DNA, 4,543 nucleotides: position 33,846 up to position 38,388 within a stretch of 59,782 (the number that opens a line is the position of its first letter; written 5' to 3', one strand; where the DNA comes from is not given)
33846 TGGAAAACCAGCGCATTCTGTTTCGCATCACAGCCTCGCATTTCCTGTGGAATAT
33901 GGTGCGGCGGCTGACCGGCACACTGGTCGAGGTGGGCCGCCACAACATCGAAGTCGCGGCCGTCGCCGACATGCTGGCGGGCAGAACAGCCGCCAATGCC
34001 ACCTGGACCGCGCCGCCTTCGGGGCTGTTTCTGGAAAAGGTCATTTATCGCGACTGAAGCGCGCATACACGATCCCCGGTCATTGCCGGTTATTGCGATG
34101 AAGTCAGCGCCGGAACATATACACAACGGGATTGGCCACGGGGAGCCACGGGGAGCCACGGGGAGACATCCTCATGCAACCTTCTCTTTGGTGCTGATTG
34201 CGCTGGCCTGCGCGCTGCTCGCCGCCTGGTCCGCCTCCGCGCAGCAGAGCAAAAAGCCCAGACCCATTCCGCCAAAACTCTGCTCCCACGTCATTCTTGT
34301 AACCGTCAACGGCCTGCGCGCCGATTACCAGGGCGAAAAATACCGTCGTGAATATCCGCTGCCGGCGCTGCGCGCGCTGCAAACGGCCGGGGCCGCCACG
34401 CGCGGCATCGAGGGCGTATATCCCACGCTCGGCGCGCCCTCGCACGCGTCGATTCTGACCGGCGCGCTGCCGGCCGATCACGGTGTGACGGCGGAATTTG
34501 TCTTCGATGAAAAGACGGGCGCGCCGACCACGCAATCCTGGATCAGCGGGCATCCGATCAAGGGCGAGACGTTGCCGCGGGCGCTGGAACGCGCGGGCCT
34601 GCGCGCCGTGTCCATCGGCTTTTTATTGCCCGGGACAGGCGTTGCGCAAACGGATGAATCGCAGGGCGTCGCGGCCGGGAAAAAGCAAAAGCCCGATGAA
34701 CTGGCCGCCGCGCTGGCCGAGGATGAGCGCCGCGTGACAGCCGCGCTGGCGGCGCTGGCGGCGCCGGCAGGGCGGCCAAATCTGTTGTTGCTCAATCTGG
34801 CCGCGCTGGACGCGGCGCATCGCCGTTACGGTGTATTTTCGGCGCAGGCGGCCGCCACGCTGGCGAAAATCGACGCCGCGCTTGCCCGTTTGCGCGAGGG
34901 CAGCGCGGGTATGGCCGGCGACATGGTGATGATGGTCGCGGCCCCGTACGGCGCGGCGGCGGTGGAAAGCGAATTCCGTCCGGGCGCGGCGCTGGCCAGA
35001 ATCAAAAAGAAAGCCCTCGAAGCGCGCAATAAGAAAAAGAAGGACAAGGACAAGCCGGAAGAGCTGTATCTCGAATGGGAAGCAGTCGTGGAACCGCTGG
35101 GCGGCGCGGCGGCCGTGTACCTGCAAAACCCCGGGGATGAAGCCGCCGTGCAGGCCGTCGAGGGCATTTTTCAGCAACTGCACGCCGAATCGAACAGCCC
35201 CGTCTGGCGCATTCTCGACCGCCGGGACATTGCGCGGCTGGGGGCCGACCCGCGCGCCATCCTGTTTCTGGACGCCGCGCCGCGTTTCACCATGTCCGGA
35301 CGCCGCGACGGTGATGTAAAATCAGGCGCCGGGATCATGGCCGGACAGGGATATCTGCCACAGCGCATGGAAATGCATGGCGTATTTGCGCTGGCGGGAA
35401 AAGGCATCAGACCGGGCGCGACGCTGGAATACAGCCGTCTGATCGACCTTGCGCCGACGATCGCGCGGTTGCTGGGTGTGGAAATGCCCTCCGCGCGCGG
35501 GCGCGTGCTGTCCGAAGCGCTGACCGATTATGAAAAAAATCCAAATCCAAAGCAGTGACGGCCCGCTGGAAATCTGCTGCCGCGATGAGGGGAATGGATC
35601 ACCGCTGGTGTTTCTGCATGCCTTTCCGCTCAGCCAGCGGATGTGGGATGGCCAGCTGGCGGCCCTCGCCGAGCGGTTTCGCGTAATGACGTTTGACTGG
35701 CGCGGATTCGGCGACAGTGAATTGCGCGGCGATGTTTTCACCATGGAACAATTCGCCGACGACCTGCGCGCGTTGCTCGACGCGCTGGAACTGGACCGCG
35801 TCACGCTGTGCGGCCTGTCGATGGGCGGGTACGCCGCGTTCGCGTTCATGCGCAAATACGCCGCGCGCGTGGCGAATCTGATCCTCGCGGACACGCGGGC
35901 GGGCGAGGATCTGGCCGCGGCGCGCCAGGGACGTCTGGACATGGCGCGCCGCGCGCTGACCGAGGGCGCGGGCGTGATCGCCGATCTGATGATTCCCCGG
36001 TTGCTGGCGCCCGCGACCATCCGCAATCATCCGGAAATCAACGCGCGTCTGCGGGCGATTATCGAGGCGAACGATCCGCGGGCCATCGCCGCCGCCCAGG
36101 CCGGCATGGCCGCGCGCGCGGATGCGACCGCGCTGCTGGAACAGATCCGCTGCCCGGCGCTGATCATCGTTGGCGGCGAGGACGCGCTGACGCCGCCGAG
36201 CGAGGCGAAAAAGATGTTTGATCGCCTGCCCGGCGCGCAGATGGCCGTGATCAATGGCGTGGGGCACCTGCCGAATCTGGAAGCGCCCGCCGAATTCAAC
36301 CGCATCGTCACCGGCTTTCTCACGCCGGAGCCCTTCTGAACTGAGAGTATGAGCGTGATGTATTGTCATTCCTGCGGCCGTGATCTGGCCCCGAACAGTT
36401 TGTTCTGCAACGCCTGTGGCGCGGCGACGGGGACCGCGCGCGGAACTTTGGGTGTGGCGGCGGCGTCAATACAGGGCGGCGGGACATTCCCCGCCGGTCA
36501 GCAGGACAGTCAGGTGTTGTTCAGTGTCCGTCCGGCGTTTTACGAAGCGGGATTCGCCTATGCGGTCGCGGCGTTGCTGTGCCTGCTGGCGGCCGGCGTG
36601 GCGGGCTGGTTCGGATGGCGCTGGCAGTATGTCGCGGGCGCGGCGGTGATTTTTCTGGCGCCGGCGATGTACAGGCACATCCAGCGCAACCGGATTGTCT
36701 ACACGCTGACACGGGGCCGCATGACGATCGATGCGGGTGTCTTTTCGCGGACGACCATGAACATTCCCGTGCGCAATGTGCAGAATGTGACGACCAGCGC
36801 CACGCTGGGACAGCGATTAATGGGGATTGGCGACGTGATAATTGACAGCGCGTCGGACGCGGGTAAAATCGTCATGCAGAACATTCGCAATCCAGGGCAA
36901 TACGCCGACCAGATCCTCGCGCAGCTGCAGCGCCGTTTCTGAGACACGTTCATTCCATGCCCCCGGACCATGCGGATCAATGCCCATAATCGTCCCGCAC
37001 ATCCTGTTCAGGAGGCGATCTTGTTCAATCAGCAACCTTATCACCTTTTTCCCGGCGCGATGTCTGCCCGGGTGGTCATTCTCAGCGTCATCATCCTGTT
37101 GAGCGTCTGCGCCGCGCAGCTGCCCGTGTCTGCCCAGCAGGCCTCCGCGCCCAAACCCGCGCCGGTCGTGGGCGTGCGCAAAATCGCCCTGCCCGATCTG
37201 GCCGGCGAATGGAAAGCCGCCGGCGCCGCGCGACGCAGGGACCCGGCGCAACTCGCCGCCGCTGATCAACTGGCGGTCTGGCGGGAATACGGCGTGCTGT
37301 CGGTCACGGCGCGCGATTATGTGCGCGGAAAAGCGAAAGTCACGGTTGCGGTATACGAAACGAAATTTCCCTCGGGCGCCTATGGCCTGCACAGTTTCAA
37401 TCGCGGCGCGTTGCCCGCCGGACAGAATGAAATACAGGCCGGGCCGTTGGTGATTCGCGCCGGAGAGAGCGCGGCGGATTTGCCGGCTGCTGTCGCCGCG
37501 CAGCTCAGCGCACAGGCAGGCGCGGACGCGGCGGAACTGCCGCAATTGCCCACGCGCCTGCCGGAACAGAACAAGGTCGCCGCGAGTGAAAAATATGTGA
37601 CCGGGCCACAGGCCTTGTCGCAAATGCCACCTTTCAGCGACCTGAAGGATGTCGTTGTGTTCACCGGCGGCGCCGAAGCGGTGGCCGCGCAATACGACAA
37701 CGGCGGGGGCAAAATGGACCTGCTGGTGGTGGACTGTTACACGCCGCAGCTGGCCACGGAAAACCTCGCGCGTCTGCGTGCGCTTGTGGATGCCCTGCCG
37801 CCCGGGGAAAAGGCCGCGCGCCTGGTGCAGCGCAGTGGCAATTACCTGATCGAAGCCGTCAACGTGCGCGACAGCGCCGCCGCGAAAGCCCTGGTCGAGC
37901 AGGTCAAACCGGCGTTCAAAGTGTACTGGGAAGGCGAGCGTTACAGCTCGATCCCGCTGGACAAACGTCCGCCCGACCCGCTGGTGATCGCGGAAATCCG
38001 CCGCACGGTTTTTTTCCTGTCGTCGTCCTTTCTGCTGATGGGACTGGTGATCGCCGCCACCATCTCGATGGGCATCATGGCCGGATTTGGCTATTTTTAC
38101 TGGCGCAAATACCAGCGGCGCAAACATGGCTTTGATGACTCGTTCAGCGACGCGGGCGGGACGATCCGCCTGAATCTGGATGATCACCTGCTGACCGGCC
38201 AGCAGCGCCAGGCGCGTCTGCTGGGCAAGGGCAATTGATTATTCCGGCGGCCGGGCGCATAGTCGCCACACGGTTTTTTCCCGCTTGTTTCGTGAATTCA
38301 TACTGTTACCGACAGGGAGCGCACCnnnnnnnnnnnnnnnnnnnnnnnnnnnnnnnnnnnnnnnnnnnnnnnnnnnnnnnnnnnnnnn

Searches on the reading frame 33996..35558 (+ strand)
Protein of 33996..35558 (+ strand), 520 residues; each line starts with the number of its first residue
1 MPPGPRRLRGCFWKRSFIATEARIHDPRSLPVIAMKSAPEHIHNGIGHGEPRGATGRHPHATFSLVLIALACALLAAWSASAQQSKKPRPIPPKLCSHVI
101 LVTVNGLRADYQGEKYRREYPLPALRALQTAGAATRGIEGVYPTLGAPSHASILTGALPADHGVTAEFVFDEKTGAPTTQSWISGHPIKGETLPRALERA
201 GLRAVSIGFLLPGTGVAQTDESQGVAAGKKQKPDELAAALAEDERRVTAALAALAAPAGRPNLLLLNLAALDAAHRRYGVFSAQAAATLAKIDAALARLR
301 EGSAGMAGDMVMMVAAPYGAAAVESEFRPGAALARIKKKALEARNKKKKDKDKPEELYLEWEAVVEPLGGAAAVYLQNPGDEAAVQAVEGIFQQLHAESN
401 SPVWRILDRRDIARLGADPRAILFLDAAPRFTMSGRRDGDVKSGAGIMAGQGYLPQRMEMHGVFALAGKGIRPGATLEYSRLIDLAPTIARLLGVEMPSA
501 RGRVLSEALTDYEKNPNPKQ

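Call 14: search_protein_families(library=pfam, proteins=[window:33996-35558:+], max_evalue=0.01)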
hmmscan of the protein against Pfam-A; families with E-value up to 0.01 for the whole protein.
window:33996-35558:+ (520 aa): 1 family
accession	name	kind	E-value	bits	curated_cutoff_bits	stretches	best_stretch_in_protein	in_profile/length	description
PF01663.27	Phosphodiest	-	1.3e-30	107.7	23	1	99-376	1-294/342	Type I phosphodiesterase / nucleotide pyrophosphatase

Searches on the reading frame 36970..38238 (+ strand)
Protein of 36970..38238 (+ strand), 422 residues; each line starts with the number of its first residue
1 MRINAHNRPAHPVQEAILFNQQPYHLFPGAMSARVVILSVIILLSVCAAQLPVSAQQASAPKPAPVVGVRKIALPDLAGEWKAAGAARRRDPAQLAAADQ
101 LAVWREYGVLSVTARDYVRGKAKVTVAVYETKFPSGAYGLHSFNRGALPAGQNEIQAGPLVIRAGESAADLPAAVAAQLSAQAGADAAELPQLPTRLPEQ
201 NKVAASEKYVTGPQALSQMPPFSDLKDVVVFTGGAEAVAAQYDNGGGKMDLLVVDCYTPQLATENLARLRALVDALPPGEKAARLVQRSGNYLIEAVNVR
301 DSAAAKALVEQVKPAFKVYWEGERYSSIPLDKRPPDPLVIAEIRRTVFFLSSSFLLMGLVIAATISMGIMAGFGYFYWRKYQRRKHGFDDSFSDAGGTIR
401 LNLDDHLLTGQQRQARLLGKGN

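Call 78: search_protein_families(library=pfam, proteins=[window:36970-38238:+], max_evalue=0.00001)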
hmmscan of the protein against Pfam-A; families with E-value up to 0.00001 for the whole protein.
window:36970-38238:+ (422 aa): 1 family
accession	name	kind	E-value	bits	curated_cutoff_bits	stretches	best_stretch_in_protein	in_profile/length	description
PF20244.3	DUF6599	-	1.3e-12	48.1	27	1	173-256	118-185/186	Family of unknown function (DUF6599)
